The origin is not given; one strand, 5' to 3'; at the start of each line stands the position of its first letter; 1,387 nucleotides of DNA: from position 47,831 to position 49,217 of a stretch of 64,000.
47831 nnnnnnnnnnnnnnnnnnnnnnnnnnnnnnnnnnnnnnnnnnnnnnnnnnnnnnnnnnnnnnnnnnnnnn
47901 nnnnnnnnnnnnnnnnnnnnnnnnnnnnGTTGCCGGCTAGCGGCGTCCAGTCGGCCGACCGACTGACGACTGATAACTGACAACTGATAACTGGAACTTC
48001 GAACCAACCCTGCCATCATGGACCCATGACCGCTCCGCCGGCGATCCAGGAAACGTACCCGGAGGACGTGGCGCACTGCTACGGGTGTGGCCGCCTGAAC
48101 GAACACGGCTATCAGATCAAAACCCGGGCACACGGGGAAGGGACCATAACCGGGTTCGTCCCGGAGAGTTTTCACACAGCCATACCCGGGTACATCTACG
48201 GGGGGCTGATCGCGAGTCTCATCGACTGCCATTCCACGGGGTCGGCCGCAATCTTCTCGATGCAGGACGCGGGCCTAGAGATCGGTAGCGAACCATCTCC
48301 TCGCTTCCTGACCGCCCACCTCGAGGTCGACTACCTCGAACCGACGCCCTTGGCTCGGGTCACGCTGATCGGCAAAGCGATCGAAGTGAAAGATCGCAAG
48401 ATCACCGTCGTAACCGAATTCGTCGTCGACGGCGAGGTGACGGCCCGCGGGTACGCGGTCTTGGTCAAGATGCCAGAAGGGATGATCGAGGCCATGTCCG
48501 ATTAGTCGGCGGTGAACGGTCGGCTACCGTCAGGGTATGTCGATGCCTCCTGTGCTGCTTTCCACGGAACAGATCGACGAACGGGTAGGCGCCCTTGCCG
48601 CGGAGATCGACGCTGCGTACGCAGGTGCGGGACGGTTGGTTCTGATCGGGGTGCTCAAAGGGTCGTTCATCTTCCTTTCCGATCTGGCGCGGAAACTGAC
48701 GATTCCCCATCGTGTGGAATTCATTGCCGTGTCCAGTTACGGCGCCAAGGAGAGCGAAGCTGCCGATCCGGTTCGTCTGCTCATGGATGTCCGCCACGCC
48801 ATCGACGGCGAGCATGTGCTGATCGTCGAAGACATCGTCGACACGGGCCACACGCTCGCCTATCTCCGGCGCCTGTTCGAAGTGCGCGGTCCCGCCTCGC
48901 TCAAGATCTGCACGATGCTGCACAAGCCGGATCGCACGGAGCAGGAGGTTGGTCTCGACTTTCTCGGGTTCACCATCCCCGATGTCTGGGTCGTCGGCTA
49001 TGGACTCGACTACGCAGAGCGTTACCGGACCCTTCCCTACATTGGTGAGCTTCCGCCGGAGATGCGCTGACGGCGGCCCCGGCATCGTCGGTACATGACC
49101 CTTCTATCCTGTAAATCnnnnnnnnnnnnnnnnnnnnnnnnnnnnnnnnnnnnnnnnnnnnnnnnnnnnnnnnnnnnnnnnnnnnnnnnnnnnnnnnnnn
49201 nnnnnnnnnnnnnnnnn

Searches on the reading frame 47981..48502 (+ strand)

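Call 50: search_protein_families(library=pfam, proteins=[window:47981-48502:+])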
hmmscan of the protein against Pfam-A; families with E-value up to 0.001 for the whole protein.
window:47981-48502:+ (174 aa): 1 family
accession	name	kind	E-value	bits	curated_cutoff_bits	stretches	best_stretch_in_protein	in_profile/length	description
PF03061.28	4HBT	-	0.00011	22.9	20.6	1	70-151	2-74/79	Thioesterase superfamily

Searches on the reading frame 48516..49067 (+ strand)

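Call 50: search_protein_families(library=pfam, proteins=[window:48516-49067:+])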
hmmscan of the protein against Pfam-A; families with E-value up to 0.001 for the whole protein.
window:48516-49067:+ (184 aa): 1 family
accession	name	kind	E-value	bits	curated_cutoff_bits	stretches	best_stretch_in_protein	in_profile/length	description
PF00156.33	Pribosyltran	-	5.1e-28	97.8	26.3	1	17-166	2-157/158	Phosphoribosyl transferase domain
